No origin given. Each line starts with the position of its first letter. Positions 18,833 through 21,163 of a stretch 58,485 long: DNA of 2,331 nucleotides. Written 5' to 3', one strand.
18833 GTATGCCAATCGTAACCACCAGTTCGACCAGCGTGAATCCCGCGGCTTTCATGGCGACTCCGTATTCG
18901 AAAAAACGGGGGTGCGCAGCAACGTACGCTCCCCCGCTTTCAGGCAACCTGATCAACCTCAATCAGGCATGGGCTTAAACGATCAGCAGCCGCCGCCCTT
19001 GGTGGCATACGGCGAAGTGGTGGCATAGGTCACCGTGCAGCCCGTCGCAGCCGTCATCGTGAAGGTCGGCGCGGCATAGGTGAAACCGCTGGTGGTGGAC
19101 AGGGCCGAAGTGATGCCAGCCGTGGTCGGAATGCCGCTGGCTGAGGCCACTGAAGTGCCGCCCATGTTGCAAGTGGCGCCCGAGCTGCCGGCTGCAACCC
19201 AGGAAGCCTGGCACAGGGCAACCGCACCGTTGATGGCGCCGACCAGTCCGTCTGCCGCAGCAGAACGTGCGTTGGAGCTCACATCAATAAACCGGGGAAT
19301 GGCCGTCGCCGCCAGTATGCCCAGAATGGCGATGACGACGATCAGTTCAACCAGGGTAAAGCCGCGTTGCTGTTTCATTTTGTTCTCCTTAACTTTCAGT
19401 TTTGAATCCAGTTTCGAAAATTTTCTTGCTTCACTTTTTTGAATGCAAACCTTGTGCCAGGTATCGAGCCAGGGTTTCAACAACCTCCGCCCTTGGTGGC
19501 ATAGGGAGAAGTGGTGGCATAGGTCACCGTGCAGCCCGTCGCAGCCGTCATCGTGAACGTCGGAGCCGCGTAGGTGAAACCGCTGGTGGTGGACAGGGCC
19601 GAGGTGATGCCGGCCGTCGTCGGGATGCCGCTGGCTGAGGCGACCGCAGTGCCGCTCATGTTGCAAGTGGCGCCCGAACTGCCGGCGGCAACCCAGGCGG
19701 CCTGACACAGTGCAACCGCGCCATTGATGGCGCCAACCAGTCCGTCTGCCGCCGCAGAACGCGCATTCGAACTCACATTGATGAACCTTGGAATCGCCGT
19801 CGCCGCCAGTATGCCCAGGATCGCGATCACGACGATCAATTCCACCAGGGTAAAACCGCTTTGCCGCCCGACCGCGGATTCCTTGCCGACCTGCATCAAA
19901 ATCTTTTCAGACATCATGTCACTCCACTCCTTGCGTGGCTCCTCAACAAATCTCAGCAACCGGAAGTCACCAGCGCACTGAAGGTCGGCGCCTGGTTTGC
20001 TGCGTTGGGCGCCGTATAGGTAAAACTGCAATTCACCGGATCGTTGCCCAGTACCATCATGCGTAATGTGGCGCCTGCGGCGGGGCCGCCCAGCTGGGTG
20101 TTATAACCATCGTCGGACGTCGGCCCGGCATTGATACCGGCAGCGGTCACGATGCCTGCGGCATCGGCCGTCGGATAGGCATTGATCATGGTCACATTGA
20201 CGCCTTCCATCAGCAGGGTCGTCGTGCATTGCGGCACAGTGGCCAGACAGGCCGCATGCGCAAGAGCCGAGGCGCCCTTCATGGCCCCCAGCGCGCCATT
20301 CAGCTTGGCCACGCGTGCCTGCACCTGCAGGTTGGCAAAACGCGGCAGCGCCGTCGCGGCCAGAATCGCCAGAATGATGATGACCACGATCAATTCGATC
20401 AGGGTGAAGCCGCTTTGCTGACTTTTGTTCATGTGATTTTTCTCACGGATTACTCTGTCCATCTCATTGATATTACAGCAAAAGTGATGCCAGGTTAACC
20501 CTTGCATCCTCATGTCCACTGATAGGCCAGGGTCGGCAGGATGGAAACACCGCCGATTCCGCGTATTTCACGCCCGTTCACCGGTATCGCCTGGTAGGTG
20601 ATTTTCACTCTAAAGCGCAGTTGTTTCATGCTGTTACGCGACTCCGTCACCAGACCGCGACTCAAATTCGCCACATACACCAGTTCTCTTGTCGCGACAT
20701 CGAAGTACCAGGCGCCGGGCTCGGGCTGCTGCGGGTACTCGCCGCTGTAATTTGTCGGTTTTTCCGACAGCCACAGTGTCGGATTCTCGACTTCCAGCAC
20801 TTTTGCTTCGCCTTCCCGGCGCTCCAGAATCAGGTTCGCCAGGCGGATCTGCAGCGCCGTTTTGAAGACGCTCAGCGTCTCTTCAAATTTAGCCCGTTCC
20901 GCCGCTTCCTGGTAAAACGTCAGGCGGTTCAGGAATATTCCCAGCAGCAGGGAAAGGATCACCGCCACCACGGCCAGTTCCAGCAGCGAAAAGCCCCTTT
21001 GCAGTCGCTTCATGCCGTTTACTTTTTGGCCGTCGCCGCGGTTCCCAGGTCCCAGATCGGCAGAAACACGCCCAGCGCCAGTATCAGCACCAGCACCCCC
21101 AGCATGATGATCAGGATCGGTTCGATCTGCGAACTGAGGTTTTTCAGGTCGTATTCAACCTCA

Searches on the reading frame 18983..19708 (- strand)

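Call 8: search_protein_families(library=ncbifam, proteins=[window:18983-19708:-], max_evalue=0.01)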
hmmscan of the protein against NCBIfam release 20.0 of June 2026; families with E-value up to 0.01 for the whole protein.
window:18983-19708:- (241 aa): 9 families
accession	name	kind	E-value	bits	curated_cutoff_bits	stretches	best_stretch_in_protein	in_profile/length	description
NF007862.0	PRK10574.1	equivalog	5.5e-09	36.3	138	1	111-190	1-76/145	prepilin peptidase-dependent pilin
TIGR02532.1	IV_pilin_GFxxxE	domain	1.3e-08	34.3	16.3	1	114-137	1-24/24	prepilin-type N-terminal cleavage/methylation domain-containing protein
NF041775.1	typeIV_PilA_Myxo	equivalog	1.6e-08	34.8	400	1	113-153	9-49/214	type IV pilin protein PilA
TIGR01710.1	typeII_sec_gspG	equivalog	1.6e-08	34.7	88.85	1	115-165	1-51/134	type II secretion system major pseudopilin GspG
TIGR01708.2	typeII_sec_gspH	equivalog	1.8e-06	28.1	80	1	114-152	1-41/169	type II secretion system minor pseudopilin GspH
NF007800.0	PRK10506.1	equivalog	5.2e-05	23.1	158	1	108-137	2-31/163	prepilin peptidase-dependent protein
NF040999.1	pilin_ComGC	equivalog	8.5e-05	22.7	75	1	115-164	2-51/84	competence type IV pilus major pilin ComGC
TIGR02596.1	TIGR02596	subfamily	0.0014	18.8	70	1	117-165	1-50/196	Verru_Chthon cassette protein D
NF041013.1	T4P_ComGE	equivalog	0.0017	18.4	49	1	112-143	1-32/83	competence type IV pilus minor pilin ComGE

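Call 9: search_protein_families(library=pfam, proteins=[window:18983-19708:-], max_evalue=0.01)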
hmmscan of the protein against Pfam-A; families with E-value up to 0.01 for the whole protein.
window:18983-19708:- (241 aa): 1 family
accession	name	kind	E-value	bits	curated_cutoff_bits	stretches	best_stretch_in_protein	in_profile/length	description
PF07963.17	N_methyl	-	2e-10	40.3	21.2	1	111-136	1-26/27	Prokaryotic N-terminal methylation motif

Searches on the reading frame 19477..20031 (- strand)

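Call 8: search_protein_families(library=ncbifam, proteins=[window:19477-20031:-], max_evalue=0.01)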
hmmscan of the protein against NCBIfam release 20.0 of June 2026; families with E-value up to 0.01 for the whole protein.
window:19477-20031:- (184 aa): 9 families
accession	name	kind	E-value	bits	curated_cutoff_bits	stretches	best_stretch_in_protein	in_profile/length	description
TIGR01710.1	typeII_sec_gspG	equivalog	1e-08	35.3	88.85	1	58-108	1-51/134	type II secretion system major pseudopilin GspG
TIGR02532.1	IV_pilin_GFxxxE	domain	6.4e-08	32.1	16.3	1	57-80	1-24/24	prepilin-type N-terminal cleavage/methylation domain-containing protein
NF007862.0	PRK10574.1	equivalog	1.2e-07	31.9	138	1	56-113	3-60/145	prepilin peptidase-dependent pilin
NF041775.1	typeIV_PilA_Myxo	equivalog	1.5e-07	31.7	400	1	56-96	9-49/214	type IV pilin protein PilA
TIGR01708.2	typeII_sec_gspH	equivalog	3.3e-06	27.2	80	1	57-96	1-42/169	type II secretion system minor pseudopilin GspH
NF040999.1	pilin_ComGC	equivalog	5.4e-05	23.3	75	1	57-107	1-51/84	competence type IV pilus major pilin ComGC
TIGR02596.1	TIGR02596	subfamily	0.00079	19.6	70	1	60-108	1-50/196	Verru_Chthon cassette protein D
NF007800.0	PRK10506.1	equivalog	0.0013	18.5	158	1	53-82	4-33/163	prepilin peptidase-dependent protein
NF041013.1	T4P_ComGE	equivalog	0.007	16.4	49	0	58-88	4-34/83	competence type IV pilus minor pilin ComGE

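Call 9: search_protein_families(library=pfam, proteins=[window:19477-20031:-], max_evalue=0.01)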
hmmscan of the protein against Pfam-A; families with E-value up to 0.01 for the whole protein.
window:19477-20031:- (184 aa): 1 family
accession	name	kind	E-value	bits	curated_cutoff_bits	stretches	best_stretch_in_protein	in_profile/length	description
PF07963.17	N_methyl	-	1.1e-08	34.7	21.2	1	56-79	3-26/27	Prokaryotic N-terminal methylation motif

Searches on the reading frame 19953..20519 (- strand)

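Call 8: search_protein_families(library=ncbifam, proteins=[window:19953-20519:-], max_evalue=0.01)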
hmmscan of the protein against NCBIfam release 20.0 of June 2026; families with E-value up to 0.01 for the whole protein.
window:19953-20519:- (188 aa): 11 families
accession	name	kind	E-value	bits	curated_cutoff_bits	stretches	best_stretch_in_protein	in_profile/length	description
TIGR01710.1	typeII_sec_gspG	equivalog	3.4e-08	33.6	88.85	1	36-83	1-48/134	type II secretion system major pseudopilin GspG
TIGR02532.1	IV_pilin_GFxxxE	domain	7e-08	32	16.3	1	35-58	1-24/24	prepilin-type N-terminal cleavage/methylation domain-containing protein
NF007862.0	PRK10574.1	equivalog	4e-07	30.3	138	1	33-80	2-49/145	prepilin peptidase-dependent pilin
NF041775.1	typeIV_PilA_Myxo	equivalog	1.2e-06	28.7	400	1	34-79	9-54/214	type IV pilin protein PilA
TIGR01708.2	typeII_sec_gspH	equivalog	3.7e-06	27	80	1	35-84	1-54/169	type II secretion system minor pseudopilin GspH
NF007800.0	PRK10506.1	equivalog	6.5e-06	26.1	158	1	31-71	4-44/163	prepilin peptidase-dependent protein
NF040999.1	pilin_ComGC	equivalog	0.00037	20.6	75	1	35-63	1-29/84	competence type IV pilus major pilin ComGC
NF041013.1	T4P_ComGE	equivalog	0.00045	20.3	49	1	35-68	3-36/83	competence type IV pilus minor pilin ComGE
NF038304.1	EPS_HpsC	equivalog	0.0027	17.3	200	1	27-59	12-43/318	hormogonium polysaccharide secretion pseudopilin HpsC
NF038303.1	EPS_HpsB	equivalog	0.0081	16.2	150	0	34-61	1-28/211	hormogonium polysaccharide secretion pseudopilin HpsB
TIGR02596.1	TIGR02596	subfamily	0.0084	16.2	70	0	38-93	1-51/196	Verru_Chthon cassette protein D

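Call 9: search_protein_families(library=pfam, proteins=[window:19953-20519:-], max_evalue=0.01)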
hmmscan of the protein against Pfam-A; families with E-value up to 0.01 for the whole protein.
window:19953-20519:- (188 aa): 1 family
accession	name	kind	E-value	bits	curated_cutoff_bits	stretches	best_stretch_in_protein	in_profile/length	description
PF07963.17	N_methyl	-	3.3e-09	36.4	21.2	1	33-58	2-27/27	Prokaryotic N-terminal methylation motif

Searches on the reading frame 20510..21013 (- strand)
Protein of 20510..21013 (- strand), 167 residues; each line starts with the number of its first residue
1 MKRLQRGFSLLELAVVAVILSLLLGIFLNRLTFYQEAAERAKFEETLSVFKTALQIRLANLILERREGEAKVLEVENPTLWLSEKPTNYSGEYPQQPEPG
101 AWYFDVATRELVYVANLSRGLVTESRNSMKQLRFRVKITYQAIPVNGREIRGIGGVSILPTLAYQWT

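Call 8: search_protein_families(library=ncbifam, proteins=[window:20510-21013:-], max_evalue=0.01)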
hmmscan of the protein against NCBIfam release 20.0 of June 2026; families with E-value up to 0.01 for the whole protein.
window:20510-21013:- (167 aa): 6 families
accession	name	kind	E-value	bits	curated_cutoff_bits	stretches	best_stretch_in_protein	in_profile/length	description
TIGR01710.1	typeII_sec_gspG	equivalog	1.5e-07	31.5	88.85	1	6-96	1-89/134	type II secretion system major pseudopilin GspG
TIGR02532.1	IV_pilin_GFxxxE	domain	3.6e-05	23.4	16.3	1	5-26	1-22/24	prepilin-type N-terminal cleavage/methylation domain-containing protein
TIGR01708.2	typeII_sec_gspH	equivalog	0.00029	20.9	80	1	5-55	1-48/169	type II secretion system minor pseudopilin GspH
NF041013.1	T4P_ComGE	equivalog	0.0005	20.1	49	1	6-58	4-57/83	competence type IV pilus minor pilin ComGE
NF007862.0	PRK10574.1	equivalog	0.0028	17.8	138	1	4-56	3-55/145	prepilin peptidase-dependent pilin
NF007800.0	PRK10506.1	equivalog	0.0092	15.8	158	0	3-50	6-53/163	prepilin peptidase-dependent protein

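Call 9: search_protein_families(library=pfam, proteins=[window:20510-21013:-], max_evalue=0.01)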
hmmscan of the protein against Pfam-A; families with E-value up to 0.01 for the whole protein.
window:20510-21013:- (167 aa): 2 families
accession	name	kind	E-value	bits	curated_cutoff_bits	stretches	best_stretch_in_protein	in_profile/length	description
PF07963.17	N_methyl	-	2.6e-06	27.2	21.2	1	3-27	2-26/27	Prokaryotic N-terminal methylation motif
PF07869.17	DUF1656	-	0.0095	16.3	26.5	0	9-49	11-51/56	Protein of unknown function (DUF1656)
